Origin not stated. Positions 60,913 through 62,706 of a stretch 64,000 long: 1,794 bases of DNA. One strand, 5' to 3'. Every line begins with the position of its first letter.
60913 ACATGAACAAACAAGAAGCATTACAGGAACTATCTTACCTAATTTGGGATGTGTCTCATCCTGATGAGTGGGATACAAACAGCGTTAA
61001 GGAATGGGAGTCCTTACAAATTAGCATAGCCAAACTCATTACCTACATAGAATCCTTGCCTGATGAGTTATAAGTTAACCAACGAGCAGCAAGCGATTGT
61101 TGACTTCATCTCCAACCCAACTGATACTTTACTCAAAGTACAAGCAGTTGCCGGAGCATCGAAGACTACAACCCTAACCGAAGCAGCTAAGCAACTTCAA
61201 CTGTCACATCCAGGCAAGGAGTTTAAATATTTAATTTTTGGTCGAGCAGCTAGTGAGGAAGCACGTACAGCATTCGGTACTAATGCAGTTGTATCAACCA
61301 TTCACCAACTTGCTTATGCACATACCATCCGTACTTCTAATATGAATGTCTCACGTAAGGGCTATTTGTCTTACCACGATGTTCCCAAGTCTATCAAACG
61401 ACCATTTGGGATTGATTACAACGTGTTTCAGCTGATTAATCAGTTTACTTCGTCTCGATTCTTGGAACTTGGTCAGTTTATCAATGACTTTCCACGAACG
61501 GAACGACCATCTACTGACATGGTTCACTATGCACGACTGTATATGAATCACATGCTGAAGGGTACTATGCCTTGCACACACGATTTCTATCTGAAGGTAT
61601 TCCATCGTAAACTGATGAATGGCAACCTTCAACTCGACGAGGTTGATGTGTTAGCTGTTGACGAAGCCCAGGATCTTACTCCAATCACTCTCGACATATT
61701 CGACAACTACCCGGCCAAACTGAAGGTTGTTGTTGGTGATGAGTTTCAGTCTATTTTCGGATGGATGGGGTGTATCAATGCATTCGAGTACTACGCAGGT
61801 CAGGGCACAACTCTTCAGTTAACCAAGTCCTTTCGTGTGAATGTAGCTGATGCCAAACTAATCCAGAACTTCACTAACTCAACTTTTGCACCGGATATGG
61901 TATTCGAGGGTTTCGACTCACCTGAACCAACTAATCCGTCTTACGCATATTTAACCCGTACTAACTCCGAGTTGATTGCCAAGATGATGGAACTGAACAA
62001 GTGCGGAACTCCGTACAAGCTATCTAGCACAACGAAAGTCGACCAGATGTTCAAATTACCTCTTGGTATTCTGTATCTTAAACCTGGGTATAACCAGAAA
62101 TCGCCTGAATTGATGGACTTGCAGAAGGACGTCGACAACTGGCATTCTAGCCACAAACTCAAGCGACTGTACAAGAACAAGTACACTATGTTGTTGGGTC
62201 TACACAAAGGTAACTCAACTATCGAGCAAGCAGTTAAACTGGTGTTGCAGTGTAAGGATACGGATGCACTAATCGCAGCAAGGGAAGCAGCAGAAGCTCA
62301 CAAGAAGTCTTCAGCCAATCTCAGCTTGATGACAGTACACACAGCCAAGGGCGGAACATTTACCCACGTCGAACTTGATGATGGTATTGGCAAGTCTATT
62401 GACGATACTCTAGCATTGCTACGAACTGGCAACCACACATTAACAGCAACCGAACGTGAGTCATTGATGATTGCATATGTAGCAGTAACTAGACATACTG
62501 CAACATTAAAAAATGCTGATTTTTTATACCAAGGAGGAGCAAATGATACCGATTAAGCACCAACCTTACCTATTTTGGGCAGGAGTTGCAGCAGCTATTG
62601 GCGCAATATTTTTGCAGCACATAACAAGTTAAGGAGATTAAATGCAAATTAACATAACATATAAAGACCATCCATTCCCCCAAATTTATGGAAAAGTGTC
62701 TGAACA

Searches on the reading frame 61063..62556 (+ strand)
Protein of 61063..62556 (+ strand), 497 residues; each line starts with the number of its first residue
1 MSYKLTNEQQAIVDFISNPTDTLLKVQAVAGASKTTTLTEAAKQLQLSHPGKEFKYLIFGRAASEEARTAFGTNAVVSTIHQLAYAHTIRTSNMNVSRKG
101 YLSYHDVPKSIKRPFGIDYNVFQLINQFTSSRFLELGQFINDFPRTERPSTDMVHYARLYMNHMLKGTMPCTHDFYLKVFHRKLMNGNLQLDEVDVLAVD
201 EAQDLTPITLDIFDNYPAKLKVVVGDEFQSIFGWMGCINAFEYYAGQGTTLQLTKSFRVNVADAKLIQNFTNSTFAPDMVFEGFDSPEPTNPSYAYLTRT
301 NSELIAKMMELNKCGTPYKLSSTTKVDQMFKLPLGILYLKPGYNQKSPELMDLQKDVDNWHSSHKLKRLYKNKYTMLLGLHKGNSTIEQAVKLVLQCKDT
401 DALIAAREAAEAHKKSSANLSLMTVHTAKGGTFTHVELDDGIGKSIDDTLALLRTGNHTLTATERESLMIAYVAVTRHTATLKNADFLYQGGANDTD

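Call 39: search_protein_families(library=phrogs, proteins=[window:61063-62556:+], max_evalue=0.001)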
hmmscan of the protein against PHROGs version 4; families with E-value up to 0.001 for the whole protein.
window:61063-62556:+ (497 aa): 1 family
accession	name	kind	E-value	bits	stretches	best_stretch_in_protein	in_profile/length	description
phrog_1967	-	DNA, RNA and nucleotide metabolism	4.9e-55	188.4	1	1-477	149-659/776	DNA helicase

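Call 59: search_protein_families(library=pfam, proteins=[window:61063-62556:+], max_evalue=0.1)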
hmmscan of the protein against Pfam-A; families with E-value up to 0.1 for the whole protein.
window:61063-62556:+ (497 aa): 7 families
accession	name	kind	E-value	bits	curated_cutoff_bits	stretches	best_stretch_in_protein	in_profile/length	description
PF13245.12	AAA_19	-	1.5e-08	35.3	25.1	1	20-231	10-130/134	AAA domain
PF00580.27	UvrD-helicase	-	1e-07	32.4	23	1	7-236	3-257/271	UvrD/REP helicase N-terminal domain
PF13604.12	AAA_30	-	2.6e-06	27.7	27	1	5-92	2-82/191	AAA domain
PF01443.25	Viral_helicase1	-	0.00051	20.4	21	0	193-232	59-99/228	Viral superfamily 1 RNA helicase core domain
PF13361.12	UvrD_C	-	0.0078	16.1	25.6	0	409-477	276-338/350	UvrD-like helicase C-terminal domain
PF24883.2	NPHP3_N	-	0.05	14.2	24.8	0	10-88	10-84/164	Nephrocystin 3, N-terminal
PF13538.12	UvrD_C_2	-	0.072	13.4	27.4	0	422-444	4-26/52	UvrD-like helicase C-terminal domain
